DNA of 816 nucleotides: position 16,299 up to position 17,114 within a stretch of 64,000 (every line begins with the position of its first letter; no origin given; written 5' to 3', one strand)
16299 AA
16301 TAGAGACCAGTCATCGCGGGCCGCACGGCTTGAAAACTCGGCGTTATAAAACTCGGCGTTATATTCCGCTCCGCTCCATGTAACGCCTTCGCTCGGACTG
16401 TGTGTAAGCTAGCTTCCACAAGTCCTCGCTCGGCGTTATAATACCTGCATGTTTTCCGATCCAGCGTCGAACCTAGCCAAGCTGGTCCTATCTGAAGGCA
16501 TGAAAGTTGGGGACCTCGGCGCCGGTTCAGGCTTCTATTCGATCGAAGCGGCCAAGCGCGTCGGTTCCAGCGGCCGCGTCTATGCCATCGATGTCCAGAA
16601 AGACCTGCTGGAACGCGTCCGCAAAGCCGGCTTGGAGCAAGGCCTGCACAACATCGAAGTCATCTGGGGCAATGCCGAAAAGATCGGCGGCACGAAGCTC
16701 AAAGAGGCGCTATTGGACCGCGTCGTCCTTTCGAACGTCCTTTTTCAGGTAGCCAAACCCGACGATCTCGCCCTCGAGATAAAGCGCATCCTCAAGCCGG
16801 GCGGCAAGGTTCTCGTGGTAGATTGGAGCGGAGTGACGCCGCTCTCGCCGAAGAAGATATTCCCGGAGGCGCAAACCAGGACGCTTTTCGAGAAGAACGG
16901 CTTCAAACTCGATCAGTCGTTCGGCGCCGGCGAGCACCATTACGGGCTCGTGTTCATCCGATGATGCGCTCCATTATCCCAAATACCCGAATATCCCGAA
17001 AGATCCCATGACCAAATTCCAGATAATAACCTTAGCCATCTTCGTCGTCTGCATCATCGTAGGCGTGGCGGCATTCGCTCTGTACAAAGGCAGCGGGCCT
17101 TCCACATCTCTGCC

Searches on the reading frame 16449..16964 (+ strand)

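Call 3: search_protein_families(library=pfam, proteins=[window:16449-16964:+], max_evalue=1)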
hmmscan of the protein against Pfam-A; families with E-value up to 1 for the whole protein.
window:16449-16964:+ (171 aa): 21 families
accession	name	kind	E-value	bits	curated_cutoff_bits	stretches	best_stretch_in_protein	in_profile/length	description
PF13847.12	Methyltransf_31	-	1.1e-18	67.7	27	1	15-132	2-118/145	Methyltransferase domain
PF08241.18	Methyltransf_11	-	3.7e-15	56.8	21.2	1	22-122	2-94/95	Methyltransferase domain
PF13649.12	Methyltransf_25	-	4.3e-14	53.4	27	1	22-119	3-97/97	Methyltransferase domain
PF01209.24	Ubie_methyltran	-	2.9e-13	50.1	20.1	1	15-130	46-158/233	ubiE/COQ5 methyltransferase family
PF08242.18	Methyltransf_12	-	1.5e-08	35.7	30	1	22-120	2-97/98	Methyltransferase domain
PF13489.12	Methyltransf_23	-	2.6e-07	31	27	1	4-127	8-120/164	Methyltransferase domain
PF01135.25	PCMT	-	7.2e-07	29.6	20.3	1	10-78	67-135/210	Protein-L-isoaspartate(D-aspartate) O-methyltransferase (PCMT)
PF01728.25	FtsJ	-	2.9e-05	24.5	24.1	1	14-58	19-62/181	FtsJ-like methyltransferase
PF05175.20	MTS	-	5.6e-05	23.3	23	1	14-125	27-140/170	Methyltransferase small domain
PF06325.19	PrmA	-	0.00012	22.1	22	1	14-123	159-258/296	Ribosomal protein L11 methyltransferase (PrmA)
PF02475.24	TRM5-TYW2_MTfase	-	0.00078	19.9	28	1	14-98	34-114/164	TRM5/TYW2 methyltransferase domain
PF02390.23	Methyltransf_4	-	0.00093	19.1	24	1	21-93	6-77/173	Putative methyltransferase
PF01269.23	Fibrillarin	-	0.0032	17.1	27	1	8-139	63-192/227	Fibrillarin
PF02353.26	CMAS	-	0.015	15.1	27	1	8-121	54-162/273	Mycolic acid cyclopropane synthetase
PF00398.26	RrnaAD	-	0.025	14.1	24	1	9-76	23-85/263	Ribosomal RNA adenine dimethylase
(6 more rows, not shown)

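Call 4: search_protein_families(library=ncbifam, proteins=[window:16449-16964:+], max_evalue=1)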
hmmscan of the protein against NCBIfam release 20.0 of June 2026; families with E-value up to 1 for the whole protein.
window:16449-16964:+ (171 aa): 62 families (the best 25 are shown)
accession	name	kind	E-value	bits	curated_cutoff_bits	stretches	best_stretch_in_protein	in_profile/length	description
NF008823.0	PRK11873.1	subfamily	5.6e-18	65.4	263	1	14-127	75-185/272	arsenite methyltransferase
NF041537.1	ArsM_AhpD_UU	exception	3.6e-17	62.2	510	1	14-134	74-191/345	arsenite methyltransferase/AhpD domain selenoprotein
NF047649.1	MTase_UXPK_star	exception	2.9e-15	56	460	1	15-136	76-194/283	methyltransferase/UXPK-star double selenoprotein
NF001240.0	PRK00216.1-1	equivalog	4.3e-15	55.4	378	1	14-129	61-176/251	bifunctional demethylmenaquinone methyltransferase/2-methoxy-6-polyprenyl-1,4-benzoquinol methylase UbiE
NF041536.1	ArsM_DUF2284_UU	exception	2.2e-14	52.7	575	1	14-126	74-183/459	arsenite methyltransferase/DUF2284 domain selenoprotein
NF052510.1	methyltran_MpqE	exception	8e-14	51.6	335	1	13-129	43-157/234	methyl-plastoquinone biosynthesis methyltransferase MpqE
TIGR02469.1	CbiT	equivalog_domain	3.9e-13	49.7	78.3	1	8-123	11-120/124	precorrin-6Y C5,15-methyltransferase (decarboxylating) subunit CbiT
TIGR02752.1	MenG_heptapren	equivalog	6.6e-12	45.4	419.85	1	11-132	40-158/231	demethylmenaquinone methyltransferase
NF001243.0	PRK00216.1-4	equivalog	1.1e-11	44.6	235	1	12-132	43-160/237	demethylmenaquinone methyltransferase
NF010549.0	PRK13942.1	equivalog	2.7e-11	43.4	282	1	12-123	73-175/215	protein-L-isoaspartate O-methyltransferase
NF001556.0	PRK00377.1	equivalog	1.7e-10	41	238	1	8-81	32-106/198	cobalt-precorrin-6Y C(15)-methyltransferase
NF001242.0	PRK00216.1-3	equivalog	2.3e-10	40.3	351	1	16-137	70-189/258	bifunctional demethylmenaquinone methyltransferase/2-methoxy-6-polyprenyl-1,4-benzoquinol methylase UbiE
NF043040.1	corrin_prot_MT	hypoth_equivalog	3e-10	39.9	180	1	8-125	33-149/216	corrinoid protein-associated methyltransferase CpaM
TIGR04364.1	methyltran_FxLD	equivalog_domain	4.3e-09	35.9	320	1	9-97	75-159/394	methyltransferase, FxLD system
NF001244.0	PRK00216.1-5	equivalog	6.3e-09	35.5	216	1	14-128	46-158/236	bifunctional demethylmenaquinone methyltransferase/2-methoxy-6-polyprenyl-1,4-benzoquinol methylase UbiE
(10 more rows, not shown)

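Call 70: search_protein_families(library=padloc, proteins=[window:16449-16964:+], max_evalue=0.01)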
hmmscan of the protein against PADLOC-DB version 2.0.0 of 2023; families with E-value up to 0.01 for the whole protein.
window:16449-16964:+ (171 aa): 1 family
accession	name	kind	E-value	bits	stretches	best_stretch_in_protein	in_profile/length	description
PDLC04134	mad2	-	3e-19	67.2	1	11-155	286-420/492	mads_2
